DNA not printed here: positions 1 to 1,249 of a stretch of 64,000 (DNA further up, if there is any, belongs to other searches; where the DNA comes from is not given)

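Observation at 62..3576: Probable novel rSAM-modified RiPP cluster with an unannotated 44-aa precursor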

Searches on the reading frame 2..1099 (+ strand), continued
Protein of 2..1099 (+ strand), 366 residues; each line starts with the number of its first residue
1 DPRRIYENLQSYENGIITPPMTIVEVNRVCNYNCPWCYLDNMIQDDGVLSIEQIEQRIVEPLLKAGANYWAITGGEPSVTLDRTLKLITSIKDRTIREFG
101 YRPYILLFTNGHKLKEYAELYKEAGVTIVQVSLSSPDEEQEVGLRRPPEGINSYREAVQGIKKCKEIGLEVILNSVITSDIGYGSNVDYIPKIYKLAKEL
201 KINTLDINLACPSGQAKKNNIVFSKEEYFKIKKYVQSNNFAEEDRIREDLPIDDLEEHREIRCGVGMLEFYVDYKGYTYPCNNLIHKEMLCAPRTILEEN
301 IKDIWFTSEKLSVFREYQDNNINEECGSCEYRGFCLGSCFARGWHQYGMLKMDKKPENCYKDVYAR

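Call 35: search_protein_families(library=pfam, proteins=[P0001, L001:6672-7985:+, L002:9684-10583:+, L002:11839-12654:+, L003:9665-10558:+, L001:11763-12920:+, L001:5294-5449:+, L001:4318-5250:+], max_evalue=1)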
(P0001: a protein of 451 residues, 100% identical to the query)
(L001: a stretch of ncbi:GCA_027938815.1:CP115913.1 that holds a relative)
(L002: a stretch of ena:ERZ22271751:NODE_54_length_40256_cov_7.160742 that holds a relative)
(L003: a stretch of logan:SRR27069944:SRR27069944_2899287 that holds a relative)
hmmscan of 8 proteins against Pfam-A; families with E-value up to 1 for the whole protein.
P0001 (451 aa): 4 families
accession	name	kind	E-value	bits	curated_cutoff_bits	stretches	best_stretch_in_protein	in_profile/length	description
PF04055.27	Radical_SAM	-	6.9e-24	85.3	29.5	1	110-281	2-165/166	Radical SAM superfamily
PF13353.11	Fer4_12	-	2.7e-05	24.9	22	1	115-207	15-102/137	4Fe-4S single cluster domain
PF13186.11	SPASM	-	3.2e-05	24.6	21.5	1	348-415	1-67/67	Iron-sulfur cluster-binding domain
PF19045.5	Ligase_CoA_2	-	0.013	16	23.7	0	142-173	38-68/162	Ligase-CoA domain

L001:6672-7985:+ (438 aa): 4 families
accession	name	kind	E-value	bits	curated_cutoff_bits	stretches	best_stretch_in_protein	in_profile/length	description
PF04055.27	Radical_SAM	-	2.9e-24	86.6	29.5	1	102-267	2-163/166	Radical SAM superfamily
PF13353.11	Fer4_12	-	1.3e-08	35.6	22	1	106-221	14-124/137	4Fe-4S single cluster domain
PF13186.11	SPASM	-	0.00027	21.6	21.5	1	338-404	1-66/67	Iron-sulfur cluster-binding domain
PF07325.16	Curto_V2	-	0.33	11.3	25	0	36-76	74-114/126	Curtovirus V2 protein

L002:9684-10583:+ (300 aa): 5 families
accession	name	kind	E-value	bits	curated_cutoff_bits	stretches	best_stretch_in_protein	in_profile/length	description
PF13508.13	Acetyltransf_7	-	5.5e-05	23.9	27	1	50-107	4-63/84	Acetyltransferase (GNAT) domain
PF00583.31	Acetyltransf_1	-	0.00011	22.9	20.7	1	33-100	17-87/116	Acetyltransferase (GNAT) family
PF13420.13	Acetyltransf_4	-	0.00024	21.6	24.3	1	167-287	35-151/155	Acetyltransferase (GNAT) domain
PF22092.2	T26-6p_Ig-like_dom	-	0.15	12.6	27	1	108-159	16-67/137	T26-6p, immunoglobulin-like domain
PF13673.13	Acetyltransf_10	-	0.21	12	23.6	1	35-101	11-80/128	Acetyltransferase (GNAT) domain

L002:11839-12654:+ (272 aa): 1 family
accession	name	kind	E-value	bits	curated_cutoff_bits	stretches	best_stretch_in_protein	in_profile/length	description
PF01784.24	DUF34_NIF3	-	4.4e-08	33.5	23.4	2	30-85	34-91/256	Duf34/NIF3 (NGG1p interacting factor 3)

L003:9665-10558:+ (298 aa): 3 families
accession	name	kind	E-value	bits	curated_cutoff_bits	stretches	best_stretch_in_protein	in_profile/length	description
PF00583.31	Acetyltransf_1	-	2.5e-10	41.1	20.7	1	34-119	20-104/116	Acetyltransferase (GNAT) family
PF13508.13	Acetyltransf_7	-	2.7e-07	31.3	27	1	51-111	3-65/84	Acetyltransferase (GNAT) domain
PF13673.13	Acetyltransf_10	-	1.4e-05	25.5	23.6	1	44-107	21-84/128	Acetyltransferase (GNAT) domain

L001:11763-12920:+ (386 aa): 3 families
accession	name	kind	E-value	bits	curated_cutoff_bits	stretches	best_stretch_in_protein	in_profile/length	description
PF05966.18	Chordopox_A33R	-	0.015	15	22.5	1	292-379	19-108/186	Chordopoxvirus A33R protein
PF15103.11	G0-G1_switch_2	-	0.51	11.2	27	0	255-297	4-46/105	G0/G1 switch protein 2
PF11773.13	ComGE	-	0.59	10.5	25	1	285-322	7-44/82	Competence system putative prepilin ComGE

L001:5294-5449:+ (52 aa): 0 families

L001:4318-5250:+ (311 aa): 3 families
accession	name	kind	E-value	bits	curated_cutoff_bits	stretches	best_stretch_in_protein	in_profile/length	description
PF02518.31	HATPase_c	-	2.5e-19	70.2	26.4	1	170-275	2-109/111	Histidine kinase-, DNA gyrase B-, and HSP90-like ATPase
PF13589.12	HATPase_c_3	-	0.0062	17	25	1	175-227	4-54/137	Histidine kinase-, DNA gyrase B-, and HSP90-like ATPase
PF10270.14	MMgT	-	0.071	14.1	23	1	44-109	50-115/118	Membrane magnesium transporter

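Call 36: predict_structure(alignment_id=A1)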
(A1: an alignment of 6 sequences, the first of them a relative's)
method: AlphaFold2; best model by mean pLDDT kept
length: 451 residues; sequences in the alignment: 6
mean_pLDDT: 67.6   pTM: 0.75
mean pLDDT of the five models: 67.6, 64.9, 64.0, 60.5, 55.9
residues with pLDDT >= 90: 68; 70-90: 171; 50-70: 104; < 50: 108
segments of 3 or more residues with pLDDT < 50: 120-125, 296-306, 325-352, 367-377, 403-451
pLDDT, mean of each block of 10 residues (from residue 1): 78 73 79 82 65 54 63 64 74 86 82 68 52 86 90 81 84 95 88 88 96 87 83 85 96 88 60 81 84 50 49 66 48 31 31 67 57 51 77 65 41 36 30 27 28 31
secondary structure, 60 per line:
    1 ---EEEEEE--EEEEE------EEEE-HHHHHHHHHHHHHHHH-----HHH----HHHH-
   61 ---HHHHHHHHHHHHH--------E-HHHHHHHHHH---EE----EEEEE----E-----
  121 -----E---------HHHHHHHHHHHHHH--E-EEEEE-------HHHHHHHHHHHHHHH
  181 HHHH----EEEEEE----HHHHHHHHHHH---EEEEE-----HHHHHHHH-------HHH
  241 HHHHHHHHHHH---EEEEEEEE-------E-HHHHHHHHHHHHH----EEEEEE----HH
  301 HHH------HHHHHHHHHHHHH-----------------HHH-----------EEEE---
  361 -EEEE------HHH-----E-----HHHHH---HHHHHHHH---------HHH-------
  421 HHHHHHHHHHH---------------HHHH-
elements in order: E4-9 E12-16 E23-26 H28-43 H56-59 H64-76 H87-96 E106-110 H136-149 E154-158 H166-184 E189-194 H199-209 E213-217 H223-230 H238-251 E255-262 H272-284 E289-294 H299-303 H310-322 E354-357 E362-365 H386-390 H394-401 H421-431 H447-450

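Call 37: search_protein_representatives(alignment_id=A1)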
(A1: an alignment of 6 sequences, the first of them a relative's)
Query: 6 sequences, 454 profile positions. Proteins with E-value up to 0.001 (for the whole library): 10904; up to 1e-10: 1542; up to 1e-30: 18. The best 150 are listed.
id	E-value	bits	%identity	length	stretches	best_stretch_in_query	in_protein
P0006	9.0e-225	763.0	-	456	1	1-454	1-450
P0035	1.6e-135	468.8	-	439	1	4-447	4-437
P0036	7.2e-123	427.1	-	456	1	2-449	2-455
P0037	1.6e-120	419.3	-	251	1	1-252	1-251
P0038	1.3e-98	347.1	-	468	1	3-449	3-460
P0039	3.2e-95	335.9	-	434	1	5-448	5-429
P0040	1.8e-87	310.4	-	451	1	4-450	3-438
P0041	2.5e-87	309.9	-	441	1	5-448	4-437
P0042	3.6e-87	309.4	-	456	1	6-449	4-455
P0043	1.7e-79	284.1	-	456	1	3-450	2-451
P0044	5.7e-79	282.4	-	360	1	4-361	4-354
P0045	4.4e-74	266.2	-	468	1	1-450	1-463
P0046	1.3e-69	251.5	-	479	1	1-447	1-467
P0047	3.9e-67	243.3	-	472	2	1-295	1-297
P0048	1.9e-62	227.9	-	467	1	2-445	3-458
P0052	9.2e-30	120.1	-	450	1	9-448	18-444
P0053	1.8e-29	119.2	-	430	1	10-438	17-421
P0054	5.6e-29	117.6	-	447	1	5-440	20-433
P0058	1.8e-27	112.6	-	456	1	47-440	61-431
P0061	1.9e-26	109.2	-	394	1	6-415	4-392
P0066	3.7e-25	104.9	-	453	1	47-440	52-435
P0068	2.2e-24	102.4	-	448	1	4-448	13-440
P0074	8.6e-24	100.5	-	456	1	5-447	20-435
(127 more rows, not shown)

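Call 40: find_encoding_contigs(protein=P0036, flank=6000, max_places=2)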
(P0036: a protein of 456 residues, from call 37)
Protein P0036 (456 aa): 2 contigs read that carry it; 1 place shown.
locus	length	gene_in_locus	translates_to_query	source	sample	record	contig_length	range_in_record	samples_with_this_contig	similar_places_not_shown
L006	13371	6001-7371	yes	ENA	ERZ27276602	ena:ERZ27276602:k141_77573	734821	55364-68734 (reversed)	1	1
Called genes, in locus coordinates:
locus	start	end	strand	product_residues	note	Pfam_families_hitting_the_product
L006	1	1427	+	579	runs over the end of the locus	PF00664:ABC_membrane, PF02463:SMC_N (weak), PF00005:ABC_tran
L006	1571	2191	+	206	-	PF09605:Trep_Strep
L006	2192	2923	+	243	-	PF02361:CbiQ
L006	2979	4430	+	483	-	PF03193:RsgA_GTPase (faint), PF13476:AAA_23 (faint), PF13555:AAA_29 (faint), PF00005:ABC_tran, PF13304:AAA_21 (weak), PF02463:SMC_N, PF00005:ABC_tran, PF13304:AAA_21 (weak), +3 more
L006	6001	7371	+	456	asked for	PF04055:Radical_SAM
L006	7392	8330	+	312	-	-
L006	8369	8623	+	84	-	PF00550:PP-binding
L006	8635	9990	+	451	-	-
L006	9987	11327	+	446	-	PF19289:PmbA_TldD_3rd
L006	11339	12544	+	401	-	PF19289:PmbA_TldD_3rd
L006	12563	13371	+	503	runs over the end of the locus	PF14399:BtrH_N, PF13529:Peptidase_C39_2 (weak)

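Call 41: fold_search(model_id=the predicted structure, library=pdb)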
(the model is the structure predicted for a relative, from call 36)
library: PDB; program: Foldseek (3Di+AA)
matches with E <= 10: 1798; with E <= 0.001: 134
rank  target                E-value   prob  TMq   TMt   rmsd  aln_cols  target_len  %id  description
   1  6efn                  1.3e-13  1.00  0.54  0.62   8.7       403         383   17  Structure of a RiPP maturase, SkfB (released 2018-10-24)
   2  7vob                  6.5e-13  1.00  0.52  0.69   5.1       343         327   17  The crystal structure of a Radical SAM Enzyme BlsE involved in the Biosynthesis of Blasticidin S (released 2022-05-04)
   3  5why_B                1.2e-11  1.00  0.46  0.49  15.8       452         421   16  Structural Insights into Thioether Bond Formation in the Biosynthesis of Sactipeptides (released 2017-07-26)
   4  5wgg_A                1.7e-10  1.00  0.46  0.47  15.4       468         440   16  Structural Insights into Thioether Bond Formation in the Biosynthesis of Sactipeptides (released 2017-07-26)
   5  5why_A                7.6e-10  1.00  0.45  0.48  15.6       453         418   16  Structural Insights into Thioether Bond Formation in the Biosynthesis of Sactipeptides (released 2017-07-26)
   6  6q2p_A                2.5e-09  1.00  0.45  0.66   5.3       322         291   18  Crystal structure of mouse viperin bound to cytidine triphosphate and S-adenosylhomocysteine (released 2020-01-22)
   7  4k37_A                4.2e-09  1.00  0.48  0.58   7.8       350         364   20  Native anSMEcpe with bound AdoMet (released 2013-05-08)
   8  8vpo                  4.7e-09  1.00  0.42  0.42  14.5       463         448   15  X-Ray Crystal Structure of TigE from Paramaledivibacter caminithermalis (released 2024-02-07)
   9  6q2p_B                7.2e-09  1.00  0.45  0.65   6.0       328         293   18  Crystal structure of mouse viperin bound to cytidine triphosphate and S-adenosylhomocysteine (released 2020-01-22)
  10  5vsm_B                1.3e-08  1.00  0.38  0.64   3.6       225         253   21  Crystal structure of viperin with bound [4Fe-4S] cluster, 5'-deoxyadenosine, and L-methionine (released 2017-06-14)
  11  7tom                  1.5e-08  1.00  0.37  0.34  13.2       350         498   17  X-ray crystal structure of glycerol dibiphytanyl glycerol tetraether - macrocyclic archaeol synthase (GDGT-MAS) from Met (released 2022-08-31)
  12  8ai4_B                1.7e-08  1.00  0.38  0.50   9.2       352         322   16  Crystal structure of radical SAM epimerase EpeE C223A mutant from Bacillus subtilis with [4Fe-4S] clusters, S-adenosyl (released 2024-01-10)
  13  2fb2_B                1.8e-08  1.00  0.42  0.57   8.0       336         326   20  Structure of the MoaA Arg17/266/268/Ala triple mutant (released 2006-05-09)
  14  8ai1_B                1.8e-08  1.00  0.38  0.49   9.3       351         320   16  Crystal structure of radical SAM epimerase EpeE from Bacillus subtilis with [4Fe-4S] clusters and S-adenosyl-L-homocys (released 2024-01-10)
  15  7tol                  2.0e-08  1.00  0.38  0.35  13.2       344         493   17  X-ray crystal structure of glycerol dibiphytanyl glycerol tetraether - macrocyclic archaeol synthase (GDGT-MAS) from Met (released 2022-08-31)
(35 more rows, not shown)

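Call 48: find_related_loci(query=A1, collection=genome_contigs, flank=5000)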
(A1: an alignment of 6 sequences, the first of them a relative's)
Query A1 (451 aa) in genome_contigs; peptide patterns used: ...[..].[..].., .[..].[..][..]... (x = any residue, [..] = any of these).
101 stretches matched a pattern; 16 encode a relative of the query (tblastn E <= 1e-3); 14 distinct loci.
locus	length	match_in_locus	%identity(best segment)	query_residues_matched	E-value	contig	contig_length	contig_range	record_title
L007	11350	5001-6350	87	1-450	0e+0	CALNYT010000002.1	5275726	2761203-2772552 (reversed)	MAG: uncultured Clostridiaceae bacterium isolate LOGT_bin.0076 genome assembly, contig: contig_6810, whole genome shotgu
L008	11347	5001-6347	86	1-449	0e+0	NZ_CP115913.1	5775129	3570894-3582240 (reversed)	Oceanirhabdus sp. W0125-5 chromosome, complete genome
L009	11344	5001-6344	53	1-448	7e-166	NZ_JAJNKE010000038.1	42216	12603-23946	Clostridium guangxiense strain WZ_1 scaffold38, whole genome shotgun sequence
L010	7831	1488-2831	43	1-451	1e-125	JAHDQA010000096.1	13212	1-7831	MAG: Tissierellaceae bacterium isolate SM1-B8.1 k141_18489, whole genome shotgun sequence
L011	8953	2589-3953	36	1-448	1e-98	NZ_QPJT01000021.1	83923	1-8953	Anaerobacterium chartisolvens strain DSM 27016 Ga0244570_121, whole genome shotgun sequence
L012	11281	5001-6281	34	1-445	2e-77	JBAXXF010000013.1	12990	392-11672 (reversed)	MAG: bacterium isolate ELA732 MAG732_13, whole genome shotgun sequence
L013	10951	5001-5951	25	109-424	1e-15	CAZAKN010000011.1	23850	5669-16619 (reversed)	MAG TPA_asm: uncultured Gammaproteobacteria bacterium isolate SRP141376_co4_205 genome assembly, contig: NODE_3790_lengt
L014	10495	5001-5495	26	115-294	3e-7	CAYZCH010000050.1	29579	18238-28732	MAG TPA_asm: uncultured Desulfurococcales archaeon isolate binchicken_co219_434 genome assembly, contig: k141_1109895, w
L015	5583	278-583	27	115-221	2e-6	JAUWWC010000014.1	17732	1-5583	MAG: Candidatus Nealsonbacteria bacterium isolate CSMAG_2648 CSMAG_2648_k127_3341486_length_17732_cov_91.0280, whole gen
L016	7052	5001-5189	33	115-177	6e-6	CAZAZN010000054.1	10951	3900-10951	MAG TPA_asm: uncultured Thermofilaceae archaeon isolate SRP141559_co1_235 genome assembly, contig: NODE_3502_length_1095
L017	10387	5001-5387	26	115-242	7e-6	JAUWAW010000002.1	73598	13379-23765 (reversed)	MAG: Candidatus Nealsonbacteria bacterium isolate CSMAG_1304 CSMAG_1304_k141_362860_length_73598_cov_13.9890, whole geno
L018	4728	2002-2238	33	115-198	4e-5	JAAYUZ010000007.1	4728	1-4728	MAG: Treponema sp. isolate AS27yjCOA_205 4566_AS27, whole genome shotgun sequence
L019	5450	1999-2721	23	103-350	5e-5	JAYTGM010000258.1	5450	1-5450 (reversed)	MAG: Terriglobia bacterium isolate GFS_2330 GFS_2330_257, whole genome shotgun sequence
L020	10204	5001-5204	32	115-196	1e-4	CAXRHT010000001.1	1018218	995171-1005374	MAG: Bdellovibrionales bacterium isolate YZ14B_1.26 genome assembly, contig: k141_620967, whole genome shotgun sequence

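Call 53: find_encoding_contigs(protein=P0040, flank=5000, max_places=2)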
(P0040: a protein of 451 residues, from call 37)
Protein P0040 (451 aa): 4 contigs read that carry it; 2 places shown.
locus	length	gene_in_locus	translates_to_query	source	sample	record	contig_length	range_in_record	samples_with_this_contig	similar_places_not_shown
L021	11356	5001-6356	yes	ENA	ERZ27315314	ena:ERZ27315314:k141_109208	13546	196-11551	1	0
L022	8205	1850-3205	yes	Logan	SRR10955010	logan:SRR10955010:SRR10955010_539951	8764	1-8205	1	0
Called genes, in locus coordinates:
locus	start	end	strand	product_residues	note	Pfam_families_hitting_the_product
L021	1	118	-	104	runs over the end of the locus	?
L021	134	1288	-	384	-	PF06445:GyrI-like (weak), PF19641:DUF6144 (faint)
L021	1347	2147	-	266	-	PF04474:DUF554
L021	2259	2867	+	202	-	PF01965:DJ-1_PfpI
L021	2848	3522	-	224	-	PF00561:Abhydrolase_1, PF12697:Abhydrolase_6, PF12146:Hydrolase_4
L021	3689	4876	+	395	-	PF05402:PqqD (faint), PF13480:Acetyltransf_6 (weak)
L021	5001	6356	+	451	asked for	PF04055:Radical_SAM, PF13353:Fer4_12 (weak), PF13186:SPASM (weak)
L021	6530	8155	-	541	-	PF03169:OPT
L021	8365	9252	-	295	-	PF04055:Radical_SAM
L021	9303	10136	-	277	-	PF01135:PCMT (weak), PF01209:Ubie_methyltran, PF02353:CMAS (weak), PF13489:Methyltransf_23, PF13847:Methyltransf_31, PF08241:Methyltransf_11, PF08242:Methyltransf_12, PF13649:Methyltransf_25, +4 more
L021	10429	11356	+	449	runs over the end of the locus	PF22842:Pel9A-like_beta_helix (weak), PF12708:Pect-lyase_RHGA_epim (weak)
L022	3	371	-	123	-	?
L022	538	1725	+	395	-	PF05402:PqqD (faint), PF13480:Acetyltransf_6 (weak)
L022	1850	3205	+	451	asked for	PF04055:Radical_SAM, PF13353:Fer4_12 (weak), PF13186:SPASM (weak)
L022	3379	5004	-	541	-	PF03169:OPT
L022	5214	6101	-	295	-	PF04055:Radical_SAM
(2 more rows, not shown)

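Call 54: find_encoding_contigs(protein=P0043, flank=5000, max_places=2)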
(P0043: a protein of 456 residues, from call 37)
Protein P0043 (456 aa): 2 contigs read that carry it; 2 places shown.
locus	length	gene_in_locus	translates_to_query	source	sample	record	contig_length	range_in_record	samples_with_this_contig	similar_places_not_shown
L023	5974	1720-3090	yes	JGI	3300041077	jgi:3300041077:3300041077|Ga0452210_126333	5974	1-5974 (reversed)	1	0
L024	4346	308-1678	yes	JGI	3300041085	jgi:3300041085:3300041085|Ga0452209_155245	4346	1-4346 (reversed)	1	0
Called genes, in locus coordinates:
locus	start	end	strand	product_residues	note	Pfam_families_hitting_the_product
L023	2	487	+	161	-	?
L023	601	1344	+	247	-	PF01061:ABC2_membrane, PF12698:ABC2_membrane_3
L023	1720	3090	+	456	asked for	PF04055:Radical_SAM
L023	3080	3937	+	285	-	PF13847:Methyltransf_31 (faint), PF08241:Methyltransf_11, PF13649:Methyltransf_25 (weak)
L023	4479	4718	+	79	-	-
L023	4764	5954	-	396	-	-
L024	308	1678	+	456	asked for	PF04055:Radical_SAM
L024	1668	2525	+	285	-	PF13847:Methyltransf_31 (faint), PF08241:Methyltransf_11, PF13649:Methyltransf_25 (weak)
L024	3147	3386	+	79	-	-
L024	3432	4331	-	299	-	-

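Call 55: find_encoding_contigs(protein=P0045, flank=5000, max_places=2)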
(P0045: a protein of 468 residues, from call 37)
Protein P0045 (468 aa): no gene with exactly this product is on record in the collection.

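Call 59: search_solved_structures(query=A1, max_evalue=0.00001, show_alignments=4)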
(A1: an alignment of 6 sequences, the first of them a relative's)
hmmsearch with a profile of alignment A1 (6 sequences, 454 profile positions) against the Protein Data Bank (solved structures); distinct sequences matched with E-value up to 0.00001: 4.
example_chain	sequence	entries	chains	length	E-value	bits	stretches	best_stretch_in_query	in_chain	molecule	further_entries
2fb2_A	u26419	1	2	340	5.8e-10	41.6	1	109-267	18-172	Molybdenum cofactor biosynthesis protein A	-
1tv7_A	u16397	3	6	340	6.4e-10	41.5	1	109-267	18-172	Molybdenum cofactor biosynthesis protein A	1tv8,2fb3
7n7h_A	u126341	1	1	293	1.5e-06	30.4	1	107-264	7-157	VIPERIN-LIKE ENZYME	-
8vpo_A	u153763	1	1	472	3.6e-06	29.1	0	6-268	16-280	Radical SAM core domain-containing protein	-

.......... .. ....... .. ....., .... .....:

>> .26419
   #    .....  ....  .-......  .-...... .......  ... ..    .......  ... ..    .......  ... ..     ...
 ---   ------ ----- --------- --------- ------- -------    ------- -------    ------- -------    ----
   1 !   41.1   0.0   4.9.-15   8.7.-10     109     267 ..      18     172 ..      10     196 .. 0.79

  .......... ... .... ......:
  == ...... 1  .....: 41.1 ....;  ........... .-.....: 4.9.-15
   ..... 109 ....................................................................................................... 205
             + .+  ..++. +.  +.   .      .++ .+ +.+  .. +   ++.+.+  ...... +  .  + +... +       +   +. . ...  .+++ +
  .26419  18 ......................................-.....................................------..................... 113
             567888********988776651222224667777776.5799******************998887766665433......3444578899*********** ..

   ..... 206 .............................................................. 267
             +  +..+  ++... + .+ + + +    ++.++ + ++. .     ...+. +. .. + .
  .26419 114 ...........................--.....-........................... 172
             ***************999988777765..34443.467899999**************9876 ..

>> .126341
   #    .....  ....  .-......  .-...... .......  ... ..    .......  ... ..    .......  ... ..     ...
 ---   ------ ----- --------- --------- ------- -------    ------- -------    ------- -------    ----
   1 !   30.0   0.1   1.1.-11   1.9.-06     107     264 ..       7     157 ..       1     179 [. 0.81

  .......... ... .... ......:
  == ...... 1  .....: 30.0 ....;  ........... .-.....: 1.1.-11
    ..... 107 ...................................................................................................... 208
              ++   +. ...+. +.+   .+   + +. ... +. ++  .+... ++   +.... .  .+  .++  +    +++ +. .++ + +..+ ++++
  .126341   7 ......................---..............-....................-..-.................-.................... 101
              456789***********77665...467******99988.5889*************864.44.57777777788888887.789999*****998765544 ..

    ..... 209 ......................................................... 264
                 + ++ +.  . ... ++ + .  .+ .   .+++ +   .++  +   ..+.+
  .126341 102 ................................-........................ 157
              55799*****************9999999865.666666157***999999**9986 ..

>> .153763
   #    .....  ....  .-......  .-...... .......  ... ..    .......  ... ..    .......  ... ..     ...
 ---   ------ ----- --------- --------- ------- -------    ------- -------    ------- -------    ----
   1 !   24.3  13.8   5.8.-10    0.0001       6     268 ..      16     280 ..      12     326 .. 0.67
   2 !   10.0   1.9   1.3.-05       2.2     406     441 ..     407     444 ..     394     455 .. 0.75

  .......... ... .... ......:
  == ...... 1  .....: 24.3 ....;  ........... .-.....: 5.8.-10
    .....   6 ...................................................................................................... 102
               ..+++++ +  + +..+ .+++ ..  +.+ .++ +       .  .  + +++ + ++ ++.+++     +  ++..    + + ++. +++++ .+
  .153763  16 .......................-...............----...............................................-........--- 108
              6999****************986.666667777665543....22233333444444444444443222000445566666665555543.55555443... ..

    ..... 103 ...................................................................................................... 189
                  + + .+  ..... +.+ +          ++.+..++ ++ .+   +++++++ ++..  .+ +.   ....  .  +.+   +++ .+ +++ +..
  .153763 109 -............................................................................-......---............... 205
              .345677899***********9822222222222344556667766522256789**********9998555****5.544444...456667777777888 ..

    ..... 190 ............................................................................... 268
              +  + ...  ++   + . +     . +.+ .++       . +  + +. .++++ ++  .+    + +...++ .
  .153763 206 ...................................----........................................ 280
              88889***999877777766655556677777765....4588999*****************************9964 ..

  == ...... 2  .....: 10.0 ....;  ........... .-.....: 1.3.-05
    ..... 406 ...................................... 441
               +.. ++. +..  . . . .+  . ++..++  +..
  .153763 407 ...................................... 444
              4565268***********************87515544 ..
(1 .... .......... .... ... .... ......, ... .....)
